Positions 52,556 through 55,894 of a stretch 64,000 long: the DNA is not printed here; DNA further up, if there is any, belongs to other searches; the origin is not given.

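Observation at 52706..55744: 1012-aa protein made of two complete PilB/GspE secretion ATPase modules fused in tandem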

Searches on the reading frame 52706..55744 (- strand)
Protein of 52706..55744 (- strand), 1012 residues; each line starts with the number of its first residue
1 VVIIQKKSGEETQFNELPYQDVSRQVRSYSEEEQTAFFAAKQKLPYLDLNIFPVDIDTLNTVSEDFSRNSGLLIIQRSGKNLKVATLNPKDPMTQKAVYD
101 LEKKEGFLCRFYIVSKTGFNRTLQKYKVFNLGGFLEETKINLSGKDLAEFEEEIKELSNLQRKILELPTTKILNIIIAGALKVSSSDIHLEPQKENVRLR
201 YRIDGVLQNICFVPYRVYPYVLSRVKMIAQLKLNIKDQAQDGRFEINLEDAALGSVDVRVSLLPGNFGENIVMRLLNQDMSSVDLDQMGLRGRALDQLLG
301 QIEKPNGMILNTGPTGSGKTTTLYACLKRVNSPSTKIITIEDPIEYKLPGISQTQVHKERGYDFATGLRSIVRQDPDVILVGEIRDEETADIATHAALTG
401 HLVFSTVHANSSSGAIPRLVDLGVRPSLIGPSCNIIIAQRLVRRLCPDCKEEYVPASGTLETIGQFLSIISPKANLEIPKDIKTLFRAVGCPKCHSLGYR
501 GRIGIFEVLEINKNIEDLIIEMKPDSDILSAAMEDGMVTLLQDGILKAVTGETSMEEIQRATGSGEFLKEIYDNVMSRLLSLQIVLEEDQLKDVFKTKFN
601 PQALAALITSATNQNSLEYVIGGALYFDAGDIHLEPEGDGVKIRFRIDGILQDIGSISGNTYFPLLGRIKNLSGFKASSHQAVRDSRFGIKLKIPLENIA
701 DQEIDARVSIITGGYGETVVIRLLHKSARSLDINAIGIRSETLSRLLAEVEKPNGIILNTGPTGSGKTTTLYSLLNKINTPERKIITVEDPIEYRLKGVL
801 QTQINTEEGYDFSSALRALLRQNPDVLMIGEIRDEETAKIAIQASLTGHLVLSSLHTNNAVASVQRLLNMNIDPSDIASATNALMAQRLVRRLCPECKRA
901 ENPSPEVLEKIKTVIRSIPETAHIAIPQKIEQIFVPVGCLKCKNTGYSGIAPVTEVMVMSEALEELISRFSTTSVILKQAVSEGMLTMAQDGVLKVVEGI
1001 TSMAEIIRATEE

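Call 3: search_protein_families(library=pfam, proteins=[window:52706-55744:-], max_evalue=0.01)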
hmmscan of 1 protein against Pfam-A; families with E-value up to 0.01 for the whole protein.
window:52706-55744:- (1012 aa): 25 families
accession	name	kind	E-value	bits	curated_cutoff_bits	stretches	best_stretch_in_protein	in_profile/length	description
PF00437.27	T2SSE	-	3.6e-221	733.8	24.9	2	168-560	7-370/370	Type II/IV secretion system protein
PF25199.1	nSTAND_NTPase5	-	2.5e-08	34.3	34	1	739-797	25-85/145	Novel STAND NTPase 5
PF13191.12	AAA_16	-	1.1e-07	32.9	32.6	0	741-840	7-102/167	AAA ATPase domain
PF13401.12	AAA_22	-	2.7e-07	31.4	27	0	753-791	4-42/130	AAA domain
PF05157.20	MshEN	-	9.5e-07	29.2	23.1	1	44-126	3-83/90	MshEN domain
PF12775.13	AAA_7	-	2.5e-06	27.6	25.8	0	741-786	23-65/181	P-loop containing dynein motor region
PF13173.12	AAA_14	-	5.2e-06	26.9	27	0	755-841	3-80/129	AAA domain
PF04851.21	ResIII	-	6.4e-06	26.6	22.5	0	741-789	10-60/164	Type III restriction enzyme, res subunit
PF20720.3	nSTAND3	-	1.5e-05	25.2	27.2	0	752-791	15-54/155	Novel STAND NTPase 3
PF00004.35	AAA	-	4.2e-05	24.4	21.2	0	758-832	2-66/131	ATPase family associated with various cellular activities (AAA)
PF13555.12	AAA_29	-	4.8e-05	23.4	27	0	305-325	21-41/61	P-loop containing region of AAA domain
PF02492.25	cobW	-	8.7e-05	22.6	20.7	0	759-785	5-30/180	CobW/HypB/UreG, nucleotide-binding domain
PF00005.33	ABC_tran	-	0.0001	23.4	25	0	760-793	17-50/137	ABC transporter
PF16796.11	Microtub_bd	-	0.00027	21.3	27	0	751-776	88-111/155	Microtubule binding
PF01637.24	ATPase_2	-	0.0006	20.1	33.2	0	291-341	4-55/225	ATPase domain predominantly from Archaea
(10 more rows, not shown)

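Call 4: search_protein_families(library=ncbifam, proteins=[window:52706-55744:-], max_evalue=0.01)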
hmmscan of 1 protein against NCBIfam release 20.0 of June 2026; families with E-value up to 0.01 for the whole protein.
window:52706-55744:- (1012 aa): 44 families (the best 25 are shown)
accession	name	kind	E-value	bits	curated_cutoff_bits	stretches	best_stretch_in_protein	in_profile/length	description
TIGR02533.1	type_II_gspE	equivalog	2.7e-264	877.2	630.25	2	62-562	4-486/486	type II secretion system ATPase GspE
TIGR02538.1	type_IV_pilB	equivalog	5.9e-261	867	675.65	2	22-562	34-562/564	type IV-A pilus assembly ATPase PilB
NF053534.1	T4PilAsmATPsTfpB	equivalog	3.3e-217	722.5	850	2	21-561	55-581/584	type IV pilus assembly ATPase TfpB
NF007755.0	PRK10436.1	equivalog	3.9e-217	721.5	617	2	158-564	74-461/465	type II secretion system protein GspE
NF041000.1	ATPase_ComGA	equivalog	4.2e-137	455.4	300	2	176-443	3-266/267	competence type IV pilus ATPase ComGA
TIGR01420.1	pilT_fam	subfamily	1.1e-97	327.4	319.1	2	174-422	3-242/343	PilT/PilU family type 4a pilus ATPase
TIGR02525.1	plasmid_TraJ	equivalog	2.4e-54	184.7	368.3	2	271-421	120-271/372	plasmid transfer ATPase TraJ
TIGR02524.1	dot_icm_DotB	equivalog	1.5e-40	139.5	463.3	2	297-451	125-290/358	Dot/Icm type IV secretion system ATPase DotB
NF058587.1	archaellum_moto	equivalog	2.6e-38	132.1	550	2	757-887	278-414/527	archaellum flagellar ATPase motor FlaI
TIGR02782.1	TrbB_P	equivalog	4.7e-31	108.2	304.55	2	749-870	131-255/303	P-type conjugative transfer ATPase TrbB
TIGR02788.1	VirB11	equivalog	3.6e-29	101.8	249.95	2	755-873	146-268/308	P-type DNA transfer ATPase VirB11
TIGR03819.1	heli_sec_ATPase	hypoth_equivalog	3.2e-27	95.6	373.15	2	268-424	139-302/340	TadA family conjugal transfer-associated ATPase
NF010469.0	PRK13894.1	subfamily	1.8e-25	90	508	2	306-422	149-267/320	conjugal transfer ATPase TrbB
NF010407.0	PRK13833.1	subfamily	7e-24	84.8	499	2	309-423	147-263/323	conjugal transfer protein TrbB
NF053672.1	bindosome_BasE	exception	2.5e-22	79.3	1000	2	754-867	270-388/512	bindosome assembly system ATPase subunit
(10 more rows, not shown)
